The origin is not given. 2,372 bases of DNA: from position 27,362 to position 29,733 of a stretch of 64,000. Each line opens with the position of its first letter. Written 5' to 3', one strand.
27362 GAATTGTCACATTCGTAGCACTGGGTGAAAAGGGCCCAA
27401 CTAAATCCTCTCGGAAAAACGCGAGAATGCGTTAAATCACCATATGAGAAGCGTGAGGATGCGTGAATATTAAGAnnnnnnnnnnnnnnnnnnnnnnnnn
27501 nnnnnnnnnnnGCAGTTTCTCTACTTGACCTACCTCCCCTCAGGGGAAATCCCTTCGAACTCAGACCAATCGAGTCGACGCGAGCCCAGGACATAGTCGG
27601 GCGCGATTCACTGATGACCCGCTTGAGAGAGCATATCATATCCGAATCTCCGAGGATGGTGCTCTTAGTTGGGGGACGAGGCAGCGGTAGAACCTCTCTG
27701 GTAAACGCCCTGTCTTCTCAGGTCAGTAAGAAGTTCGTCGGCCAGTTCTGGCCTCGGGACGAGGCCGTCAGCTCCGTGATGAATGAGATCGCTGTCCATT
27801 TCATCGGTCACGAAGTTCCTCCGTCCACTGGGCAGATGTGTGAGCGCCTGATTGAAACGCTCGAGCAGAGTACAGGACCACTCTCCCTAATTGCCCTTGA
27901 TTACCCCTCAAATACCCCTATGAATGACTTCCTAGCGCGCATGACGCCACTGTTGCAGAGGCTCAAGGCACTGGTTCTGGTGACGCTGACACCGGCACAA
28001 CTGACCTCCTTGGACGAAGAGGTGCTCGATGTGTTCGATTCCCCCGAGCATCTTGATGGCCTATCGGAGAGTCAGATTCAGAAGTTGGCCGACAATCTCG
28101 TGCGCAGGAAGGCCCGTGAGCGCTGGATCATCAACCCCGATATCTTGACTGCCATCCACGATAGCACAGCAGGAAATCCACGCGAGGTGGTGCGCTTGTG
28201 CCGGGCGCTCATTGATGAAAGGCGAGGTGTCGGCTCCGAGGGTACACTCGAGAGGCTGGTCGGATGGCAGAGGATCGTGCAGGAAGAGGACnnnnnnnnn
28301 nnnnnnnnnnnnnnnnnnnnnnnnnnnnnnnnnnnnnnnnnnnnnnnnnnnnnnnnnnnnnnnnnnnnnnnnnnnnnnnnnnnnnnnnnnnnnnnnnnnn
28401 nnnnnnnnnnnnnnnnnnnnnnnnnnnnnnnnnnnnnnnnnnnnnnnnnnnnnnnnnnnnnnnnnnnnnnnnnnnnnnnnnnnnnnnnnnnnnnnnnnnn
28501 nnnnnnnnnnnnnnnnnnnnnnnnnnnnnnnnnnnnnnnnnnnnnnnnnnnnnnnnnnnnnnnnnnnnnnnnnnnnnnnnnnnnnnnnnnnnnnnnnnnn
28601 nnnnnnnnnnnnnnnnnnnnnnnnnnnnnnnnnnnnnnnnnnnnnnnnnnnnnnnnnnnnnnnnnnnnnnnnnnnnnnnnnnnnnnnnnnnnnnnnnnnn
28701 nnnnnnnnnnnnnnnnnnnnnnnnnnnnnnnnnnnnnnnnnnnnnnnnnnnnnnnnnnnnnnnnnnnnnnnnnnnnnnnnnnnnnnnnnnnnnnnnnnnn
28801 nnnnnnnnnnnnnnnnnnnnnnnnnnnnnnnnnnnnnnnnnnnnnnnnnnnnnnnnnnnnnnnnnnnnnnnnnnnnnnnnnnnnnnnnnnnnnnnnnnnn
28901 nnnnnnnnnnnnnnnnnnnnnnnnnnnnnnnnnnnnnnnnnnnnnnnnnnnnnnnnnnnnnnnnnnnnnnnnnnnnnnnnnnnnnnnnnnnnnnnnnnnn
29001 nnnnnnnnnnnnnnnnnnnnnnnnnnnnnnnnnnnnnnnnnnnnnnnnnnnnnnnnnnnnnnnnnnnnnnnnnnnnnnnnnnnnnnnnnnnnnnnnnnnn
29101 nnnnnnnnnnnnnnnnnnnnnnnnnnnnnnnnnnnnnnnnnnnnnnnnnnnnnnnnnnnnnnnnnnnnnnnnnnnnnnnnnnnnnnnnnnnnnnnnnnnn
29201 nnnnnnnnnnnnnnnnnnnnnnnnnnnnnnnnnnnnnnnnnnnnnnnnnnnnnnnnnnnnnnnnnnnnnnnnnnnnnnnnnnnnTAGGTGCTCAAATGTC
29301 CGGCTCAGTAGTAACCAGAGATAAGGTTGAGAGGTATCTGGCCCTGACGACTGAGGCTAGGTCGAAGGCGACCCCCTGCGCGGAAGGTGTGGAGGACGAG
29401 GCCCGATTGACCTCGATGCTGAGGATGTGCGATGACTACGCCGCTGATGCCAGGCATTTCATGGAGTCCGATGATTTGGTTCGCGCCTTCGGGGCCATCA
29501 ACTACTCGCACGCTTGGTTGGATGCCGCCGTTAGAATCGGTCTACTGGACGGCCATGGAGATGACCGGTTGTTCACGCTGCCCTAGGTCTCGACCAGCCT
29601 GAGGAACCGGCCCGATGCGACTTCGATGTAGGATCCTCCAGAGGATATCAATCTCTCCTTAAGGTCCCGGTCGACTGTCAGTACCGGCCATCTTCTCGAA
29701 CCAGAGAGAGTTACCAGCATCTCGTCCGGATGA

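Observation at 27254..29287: Divergent Orc1/Cdc6-like paralogue (Walker A Lys to Arg, 230-aa acidic Pro-rich linker, novel C-terminal wH-like domain) beside a GCGTTAA repeat array, 4.3 kb from the canonical cdc6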

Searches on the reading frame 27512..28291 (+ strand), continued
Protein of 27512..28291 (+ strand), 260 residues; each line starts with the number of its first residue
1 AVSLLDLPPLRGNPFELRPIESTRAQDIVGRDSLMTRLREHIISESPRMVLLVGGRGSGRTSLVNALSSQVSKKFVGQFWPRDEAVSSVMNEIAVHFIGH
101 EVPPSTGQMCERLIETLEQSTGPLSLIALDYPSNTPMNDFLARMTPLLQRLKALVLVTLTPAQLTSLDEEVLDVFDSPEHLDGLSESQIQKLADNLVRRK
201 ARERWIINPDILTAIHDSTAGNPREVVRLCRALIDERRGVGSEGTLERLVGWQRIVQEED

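Call 79: find_encoding_contigs(protein=P0177, flank=6000, max_places=1)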
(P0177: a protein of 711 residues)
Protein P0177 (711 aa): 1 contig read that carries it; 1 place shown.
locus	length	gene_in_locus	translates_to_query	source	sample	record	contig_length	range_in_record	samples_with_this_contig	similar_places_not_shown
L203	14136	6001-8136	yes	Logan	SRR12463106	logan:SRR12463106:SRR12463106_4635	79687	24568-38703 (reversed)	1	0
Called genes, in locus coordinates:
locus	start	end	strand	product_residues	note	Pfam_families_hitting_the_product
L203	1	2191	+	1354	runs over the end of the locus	PF02463:SMC_N, PF13304:AAA_21 (faint), PF13476:AAA_23 (faint), PF13555:AAA_29 (weak), PF06470:SMC_hinge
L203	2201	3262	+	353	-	-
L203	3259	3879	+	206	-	PF04079:SMC_ScpB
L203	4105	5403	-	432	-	PF00368:HMG-CoA_red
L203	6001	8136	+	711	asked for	-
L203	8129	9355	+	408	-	-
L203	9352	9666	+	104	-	PF04010:DUF357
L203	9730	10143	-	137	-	PF01047:MarR (weak), PF12802:MarR_2 (faint)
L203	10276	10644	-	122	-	PF18477:PIN_9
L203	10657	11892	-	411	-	PF00009:GTP_EFTU, PF09173:eIF2_C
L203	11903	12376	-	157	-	PF01092:Ribosomal_S6e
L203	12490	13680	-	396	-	PF01637:ATPase_2 (weak), PF05621:TniB, PF13191:AAA_16, PF00004:AAA (weak), PF05729:NACHT, PF13401:AAA_22, PF22703:Cdc6_lid, PF09079:WHD_Cdc6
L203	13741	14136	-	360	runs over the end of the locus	PF03435:Sacchrp_dh_NADP (weak), PF16653:Sacchrp_dh_C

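Call 80: find_encoding_contigs(protein=P0207, flank=6000, max_places=1)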
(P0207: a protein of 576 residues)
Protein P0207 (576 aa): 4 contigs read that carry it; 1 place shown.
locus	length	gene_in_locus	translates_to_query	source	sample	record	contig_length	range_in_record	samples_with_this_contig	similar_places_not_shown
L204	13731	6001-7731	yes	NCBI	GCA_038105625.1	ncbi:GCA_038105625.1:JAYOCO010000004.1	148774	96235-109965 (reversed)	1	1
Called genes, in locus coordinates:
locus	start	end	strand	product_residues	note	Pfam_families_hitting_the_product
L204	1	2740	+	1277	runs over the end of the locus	PF02463:SMC_N, PF13304:AAA_21 (faint), PF13476:AAA_23, PF13555:AAA_29, PF06470:SMC_hinge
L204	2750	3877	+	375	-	-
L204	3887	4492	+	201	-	PF04079:SMC_ScpB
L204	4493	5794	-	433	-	PF00368:HMG-CoA_red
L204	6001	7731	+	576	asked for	PF13191:AAA_16 (weak)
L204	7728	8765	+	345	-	-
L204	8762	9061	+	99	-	PF04010:DUF357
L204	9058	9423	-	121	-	PF18477:PIN_9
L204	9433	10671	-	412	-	PF00009:GTP_EFTU, PF03144:GTP_EFTU_D2, PF09173:eIF2_C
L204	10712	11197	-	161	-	PF01092:Ribosomal_S6e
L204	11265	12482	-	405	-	PF05621:TniB (faint), PF13191:AAA_16, PF13401:AAA_22, PF00004:AAA (weak), PF05729:NACHT (faint), PF22606:Cdc6-ORC-like_ATPase_lid (weak), PF22703:Cdc6_lid, PF09079:WHD_Cdc6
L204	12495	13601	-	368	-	PF01866:Diphthamide_syn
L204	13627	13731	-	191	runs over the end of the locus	PF00156:Pribosyltran, PF14681:UPRTase (weak)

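Call 81: find_encoding_contigs(protein=P0199, flank=6000, max_places=1)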
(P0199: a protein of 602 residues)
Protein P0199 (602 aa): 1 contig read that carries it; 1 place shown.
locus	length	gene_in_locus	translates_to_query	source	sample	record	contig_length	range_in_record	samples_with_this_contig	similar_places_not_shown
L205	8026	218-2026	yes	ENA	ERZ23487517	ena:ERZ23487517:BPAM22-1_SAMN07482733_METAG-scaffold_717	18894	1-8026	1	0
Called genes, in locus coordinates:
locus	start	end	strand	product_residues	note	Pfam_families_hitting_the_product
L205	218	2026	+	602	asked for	PF20703:nSTAND1 (faint), PF01637:ATPase_2 (faint), PF13191:AAA_16 (weak)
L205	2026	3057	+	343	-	-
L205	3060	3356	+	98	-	PF04010:DUF357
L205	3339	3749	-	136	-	-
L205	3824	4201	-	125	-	PF18477:PIN_9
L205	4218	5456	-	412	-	PF00009:GTP_EFTU, PF03144:GTP_EFTU_D2 (weak), PF09173:eIF2_C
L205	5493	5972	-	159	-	PF01092:Ribosomal_S6e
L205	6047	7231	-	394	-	PF13191:AAA_16, PF22606:Cdc6-ORC-like_ATPase_lid (faint), PF01637:ATPase_2 (faint), PF13401:AAA_22, PF00004:AAA, PF13479:AAA_24 (faint), PF22703:Cdc6_lid, PF09079:WHD_Cdc6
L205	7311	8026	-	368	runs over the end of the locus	PF01866:Diphthamide_syn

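Call 82: search_protein_families(library=pfam, proteins=[L201:8016-9065:+, L203:8129-9352:+, L204:7728-8762:+, L205:2026-3054:+, L200:6640-7683:+], max_evalue=1)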
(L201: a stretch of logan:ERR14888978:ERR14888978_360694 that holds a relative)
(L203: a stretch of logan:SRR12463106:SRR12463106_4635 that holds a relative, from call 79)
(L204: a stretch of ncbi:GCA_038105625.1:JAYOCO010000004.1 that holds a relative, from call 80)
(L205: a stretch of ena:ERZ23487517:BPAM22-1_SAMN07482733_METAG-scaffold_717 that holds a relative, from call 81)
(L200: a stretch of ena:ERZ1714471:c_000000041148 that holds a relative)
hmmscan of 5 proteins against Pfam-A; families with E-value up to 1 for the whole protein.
L201:8016-9065:+ (350 aa): 1 family
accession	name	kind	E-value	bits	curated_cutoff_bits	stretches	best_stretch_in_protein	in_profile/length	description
PF13432.12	TPR_16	-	0.67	10.9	32.7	0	283-332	5-57/65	Tetratricopeptide repeat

L203:8129-9352:+ (408 aa): 1 family
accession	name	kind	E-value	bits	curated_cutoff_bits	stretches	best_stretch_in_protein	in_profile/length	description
PF15346.11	ARGLU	-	0.26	11.6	27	1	281-313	86-118/149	Arginine and glutamate-rich 1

L204:7728-8762:+ (345 aa): 0 families

L205:2026-3054:+ (343 aa): 5 families
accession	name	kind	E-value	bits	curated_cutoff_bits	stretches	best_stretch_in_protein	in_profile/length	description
PF20431.4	E_motif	-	0.025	15.3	27.3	1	311-342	18-49/63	E motif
PF04212.24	MIT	-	0.049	14.2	30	1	304-327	6-29/66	MIT (microtubule interacting and transport) domain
PF07719.23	TPR_2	-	0.072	13.7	27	1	306-327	5-26/34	Tetratricopeptide repeat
PF13428.12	TPR_14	-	0.1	13.8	23.5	1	305-329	4-28/44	Tetratricopeptide repeat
PF03902.18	Gal4_dimer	-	0.14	12.8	22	1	131-160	22-50/54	Gal4-like dimerisation domain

L200:6640-7683:+ (348 aa): 0 families

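Call 90: search_protein_families(library=pfam, proteins=[P0239, P0287, P0254, P0275], max_evalue=0.01)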
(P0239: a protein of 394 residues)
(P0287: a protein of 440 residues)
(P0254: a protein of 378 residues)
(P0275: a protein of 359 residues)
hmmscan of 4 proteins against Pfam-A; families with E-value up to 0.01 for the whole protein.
P0239 (394 aa): 34 families (the best 25 are shown)
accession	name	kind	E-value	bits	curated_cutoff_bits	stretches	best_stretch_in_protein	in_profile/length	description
PF13401.12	AAA_22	-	1.5e-08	35.4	27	1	46-201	5-109/130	AAA domain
PF12802.13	MarR_2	-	1.1e-07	32.4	27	1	317-370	6-60/61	MarR family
PF13191.12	AAA_16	-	3.3e-06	28.1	32.6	1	42-188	18-145/167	AAA ATPase domain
PF07693.20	KAP_NTPase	-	4e-06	26.8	20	1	53-222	27-198/293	KAP family P-loop domain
PF13545.12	HTH_Crp_2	-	6e-06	26.6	27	1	331-369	21-57/70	Crp-like helix-turn-helix domain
PF01637.24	ATPase_2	-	9.4e-06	26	33.2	1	34-281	6-222/225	ATPase domain predominantly from Archaea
PF20703.3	nSTAND1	-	1.1e-05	25.8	27.1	1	25-281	12-226/379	Novel STAND NTPase 1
PF05729.18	NACHT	-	1.1e-05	25.7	26.7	1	50-100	4-56/167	NACHT domain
PF00005.33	ABC_tran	-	1.6e-05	25.9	25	1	37-136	2-102/137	ABC transporter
PF01978.25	TrmB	-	4.5e-05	23.7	25.6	1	314-375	6-64/68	Sugar-specific transcriptional regulator TrmB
PF05673.19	DUF815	-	5.2e-05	22.9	23.8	1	30-107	37-104/249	Protein of unknown function (DUF815)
PF20720.3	nSTAND3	-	5.6e-05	23.3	27.2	1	30-91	1-59/155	Novel STAND NTPase 3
PF24389.1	ORC-CDC6-like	-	7.5e-05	22.1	27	1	44-75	30-63/571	ORC-CDC6-like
PF02082.26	Rrf2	-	0.00028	21.5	30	1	324-371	14-61/132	Iron-dependent Transcriptional regulator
PF08477.19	Roc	-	0.0003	21.4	27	1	50-107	3-62/119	Ras of Complex, Roc, domain of DAPkinase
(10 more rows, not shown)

P0287 (440 aa): 13 families
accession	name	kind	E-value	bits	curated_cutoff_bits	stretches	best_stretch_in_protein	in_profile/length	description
PF13191.12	AAA_16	-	3.6e-10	41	32.6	1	63-241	2-158/167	AAA ATPase domain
PF01637.24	ATPase_2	-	6.5e-09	36.4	33.2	1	63-329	1-225/225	ATPase domain predominantly from Archaea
PF13401.12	AAA_22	-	8.3e-09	36.3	27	1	81-262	4-130/130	AAA domain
PF07693.20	KAP_NTPase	-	1.1e-06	28.6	20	1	80-257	18-193/293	KAP family P-loop domain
PF12802.13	MarR_2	-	1.3e-05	25.7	27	1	365-416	4-54/61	MarR family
PF05729.18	NACHT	-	9.7e-05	22.7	26.7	0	84-114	2-32/167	NACHT domain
PF00004.35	AAA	-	0.0001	23.2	21.2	1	85-257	1-110/131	ATPase family associated with various cellular activities (AAA)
PF24389.1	ORC-CDC6-like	-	0.0014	17.9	27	0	59-99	16-49/571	ORC-CDC6-like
PF13545.12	HTH_Crp_2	-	0.0016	18.8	27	1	380-417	20-57/70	Crp-like helix-turn-helix domain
PF00910.28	RNA_helicase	-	0.0017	19.2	21.5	0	85-129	1-45/105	RNA helicase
PF20703.3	nSTAND1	-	0.0036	17.4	27.1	0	48-299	1-204/379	Novel STAND NTPase 1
PF13173.12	AAA_14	-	0.0039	17.6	27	0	84-120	4-42/129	AAA domain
PF20720.3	nSTAND3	-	0.0079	16.3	27.2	0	75-114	10-50/155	Novel STAND NTPase 3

P0254 (378 aa): 10 families
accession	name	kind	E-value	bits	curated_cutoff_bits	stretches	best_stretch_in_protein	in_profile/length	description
PF24389.1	ORC-CDC6-like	-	4.5e-07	29.4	27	0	251-321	417-483/571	ORC-CDC6-like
PF01022.26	HTH_5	-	6.5e-06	26.4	22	1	311-356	1-44/47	Bacterial regulatory protein, arsR family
PF13191.12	AAA_16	-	6e-05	24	32.6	1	34-158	11-140/167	AAA ATPase domain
PF00004.35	AAA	-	0.00033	21.5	21.2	1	54-185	2-97/131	ATPase family associated with various cellular activities (AAA)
PF01637.24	ATPase_2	-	0.00054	20.3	33.2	1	54-182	24-141/225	ATPase domain predominantly from Archaea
PF13401.12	AAA_22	-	0.00062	20.5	27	1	54-172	9-104/130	AAA domain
PF16193.11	AAA_assoc_2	-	0.0045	17.6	34.3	0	241-299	3-62/81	AAA C-terminal domain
PF01325.25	Fe_dep_repress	-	0.0052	17.4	26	0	331-362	26-57/60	Iron dependent repressor, N-terminal DNA binding domain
PF12775.13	AAA_7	-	0.0067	16.4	25.8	0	43-102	26-87/181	P-loop containing dynein motor region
PF09339.16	HTH_IclR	-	0.0085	16.3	22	0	317-359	8-50/52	IclR helix-turn-helix domain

P0275 (359 aa): 21 families
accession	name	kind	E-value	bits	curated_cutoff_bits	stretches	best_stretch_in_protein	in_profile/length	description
PF13401.12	AAA_22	-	5.3e-16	59.6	27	1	41-166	4-129/130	AAA domain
PF01637.24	ATPase_2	-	6.3e-09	36.4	33.2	1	28-229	5-224/225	ATPase domain predominantly from Archaea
PF13173.12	AAA_14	-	3.1e-08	34.1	27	1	43-159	3-97/129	AAA domain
PF05729.18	NACHT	-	6.4e-08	33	26.7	1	43-197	1-164/167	NACHT domain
PF13191.12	AAA_16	-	1.1e-06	29.7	32.6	1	24-153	2-161/167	AAA ATPase domain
PF25199.1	nSTAND_NTPase5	-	3e-06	27.6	34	1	39-151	38-123/145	Novel STAND NTPase 5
PF13412.12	HTH_24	-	3.6e-06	26.9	21.9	1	281-305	4-28/48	Winged helix-turn-helix DNA-binding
PF00931.28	NB-ARC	-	3.6e-05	23.6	23.5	1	40-141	16-115/248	NB-ARC domain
PF03965.22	Penicillinase_R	-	6.2e-05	23.8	22.6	1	281-344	4-63/115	Penicillinase repressor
PF07728.20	AAA_5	-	0.00011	22.7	22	1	46-155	3-97/139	AAA domain (dynein-related subfamily)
PF00004.35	AAA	-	0.00023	22.1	21.2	1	46-180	2-128/131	ATPase family associated with various cellular activities (AAA)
PF20703.3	nSTAND1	-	0.0011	19.1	27.1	1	26-216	18-219/379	Novel STAND NTPase 1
PF00005.33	ABC_tran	-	0.0012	19.9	25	1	40-75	9-44/137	ABC transporter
PF05621.17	TniB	-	0.0012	18.7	22.4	1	44-168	37-170/189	Bacterial TniB protein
PF04297.20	UPF0122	-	0.0014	19.3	22.7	0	277-353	17-88/101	Putative helix-turn-helix protein, YlxM / p13 like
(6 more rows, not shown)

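Call 91: list_cluster_members(proteins=[P0239, P0287, P0254, P0207, P0205, P0177])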
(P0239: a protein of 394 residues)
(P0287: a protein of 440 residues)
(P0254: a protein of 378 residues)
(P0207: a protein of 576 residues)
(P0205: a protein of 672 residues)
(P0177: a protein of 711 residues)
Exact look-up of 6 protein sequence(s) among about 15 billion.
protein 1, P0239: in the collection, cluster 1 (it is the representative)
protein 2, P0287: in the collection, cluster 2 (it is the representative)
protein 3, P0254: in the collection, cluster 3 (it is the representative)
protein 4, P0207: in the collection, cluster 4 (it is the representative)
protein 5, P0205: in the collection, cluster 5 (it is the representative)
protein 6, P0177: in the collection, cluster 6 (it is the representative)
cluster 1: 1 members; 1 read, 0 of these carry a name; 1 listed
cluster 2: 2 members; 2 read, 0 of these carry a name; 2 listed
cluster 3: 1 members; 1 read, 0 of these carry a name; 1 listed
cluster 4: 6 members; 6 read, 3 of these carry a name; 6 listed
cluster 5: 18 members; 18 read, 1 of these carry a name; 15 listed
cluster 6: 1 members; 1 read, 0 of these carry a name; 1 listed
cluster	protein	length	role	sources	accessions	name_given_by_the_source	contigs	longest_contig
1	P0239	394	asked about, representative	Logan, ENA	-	-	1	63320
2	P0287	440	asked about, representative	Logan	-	-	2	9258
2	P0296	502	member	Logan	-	-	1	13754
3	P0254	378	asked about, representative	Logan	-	-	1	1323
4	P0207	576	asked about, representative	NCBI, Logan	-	-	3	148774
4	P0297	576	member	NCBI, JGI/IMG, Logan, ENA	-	energy-coupling factor transporter ATP-binding protein EcfA2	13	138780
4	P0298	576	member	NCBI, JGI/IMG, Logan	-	energy-coupling factor transporter ATP-binding protein EcfA2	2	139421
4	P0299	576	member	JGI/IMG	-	energy-coupling factor transporter ATP-binding protein EcfA2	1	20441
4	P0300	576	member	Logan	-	-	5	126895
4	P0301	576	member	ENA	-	-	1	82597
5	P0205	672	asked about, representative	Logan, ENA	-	-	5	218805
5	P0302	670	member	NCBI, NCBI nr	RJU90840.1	MAG: hypothetical protein DWC07_02570 [Candidatus Poseidoniales archaeon]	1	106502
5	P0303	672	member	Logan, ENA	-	-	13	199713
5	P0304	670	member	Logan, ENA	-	-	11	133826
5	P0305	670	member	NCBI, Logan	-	-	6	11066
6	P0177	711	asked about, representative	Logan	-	-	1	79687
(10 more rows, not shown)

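Call 94: search_protein_families(library=padloc, proteins=[P0239, P0287], max_evalue=0.01)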
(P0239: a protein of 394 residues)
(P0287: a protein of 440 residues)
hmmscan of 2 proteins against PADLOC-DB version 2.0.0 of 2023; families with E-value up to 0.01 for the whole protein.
P0239 (394 aa): 29 families (the best 25 are shown)
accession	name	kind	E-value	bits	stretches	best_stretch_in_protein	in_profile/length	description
PDLC04140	mad8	-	8.2e-08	30.1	1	37-213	18-130/314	mads_8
PDLC03963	SoFic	-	2.7e-07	28.3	1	284-374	263-349/361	-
PDLC01434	CasR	-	1.1e-05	23.4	1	290-376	110-183/191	"CAS-I,CAS-II,CAS-III,CAS-IV,CAS-V,CAS-VI; associated_signaling"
PDLC01438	Csa3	-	1.2e-05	23.5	1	298-375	129-201/305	"CAS-I,CAS-II,CAS-III,CAS-IV,CAS-V,CAS-VI; associated_signaling"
PDLC02361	PifA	-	1.2e-05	22.1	1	19-200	10-207/720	PifA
PDLC01866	CARF3--CARF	-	1.5e-05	23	1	305-379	125-200/207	-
PDLC01879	CARF3--CARF_TM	-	2.8e-05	21.8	1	312-379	152-213/222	-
PDLC01853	CARF3--CARF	-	2.9e-05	21.8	1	306-372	128-194/209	-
PDLC01268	CasR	-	3e-05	22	1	299-376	110-177/179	"CAS-I,CAS-II,CAS-III,CAS-IV,CAS-V,CAS-VI; associated_signaling"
PDLC05051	PDC-S60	-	4.2e-05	19.9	1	41-108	383-450/1027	-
PDLC01875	CARF3--CARF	-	4.9e-05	21.2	1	312-379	142-207/219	-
PDLC01850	CARF3--CARF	-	8.6e-05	20.5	1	308-377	137-202/209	-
PDLC04368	PDC-M05A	-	0.00017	19.5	1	315-374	12-71/201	-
PDLC01865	CARF3--CARF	-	0.00031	18.4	1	335-379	164-207/215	-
PDLC02915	ATPase-Toprim_I-B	-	0.00049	17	1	38-83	16-59/623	-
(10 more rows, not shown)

P0287 (440 aa): 8 families
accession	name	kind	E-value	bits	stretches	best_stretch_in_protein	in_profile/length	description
PDLC01879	CARF3--CARF_TM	-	1.3e-06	26.2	1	357-427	147-211/222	-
PDLC01720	Csa3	-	0.00025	19.6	1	347-429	46-92/118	Csa3_1_CAS-I-II-III-IV-V-VI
PDLC01438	Csa3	-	0.00027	19.1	1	348-431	129-207/305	"CAS-I,CAS-II,CAS-III,CAS-IV,CAS-V,CAS-VI; associated_signaling"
PDLC04140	mad8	-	0.00028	18.5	1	66-172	10-113/314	mads_8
PDLC02196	IetA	-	0.00034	18.2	0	78-114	118-154/374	-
PDLC01994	RtcR_PspF1--CARF_AAA_HTH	-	0.006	13.7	1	65-109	166-208/468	-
PDLC01875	CARF3--CARF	-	0.0089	13.8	0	368-427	148-205/219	-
PDLC04792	PDC-S01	-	0.0098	12.5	0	67-116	4-53/452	-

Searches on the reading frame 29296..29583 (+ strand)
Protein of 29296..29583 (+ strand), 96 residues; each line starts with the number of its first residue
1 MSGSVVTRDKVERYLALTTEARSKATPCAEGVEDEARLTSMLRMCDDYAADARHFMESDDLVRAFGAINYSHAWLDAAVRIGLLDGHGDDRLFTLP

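Call 38: search_protein_families(library=pfam, proteins=[window:29296-29583:+], max_evalue=1)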
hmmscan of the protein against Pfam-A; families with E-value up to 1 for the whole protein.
window:29296-29583:+ (96 aa): 1 family
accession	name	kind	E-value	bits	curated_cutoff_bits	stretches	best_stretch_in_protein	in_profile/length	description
PF04010.18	DUF357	-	3e-18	66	29.4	1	13-84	1-73/73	Protein of unknown function (DUF357)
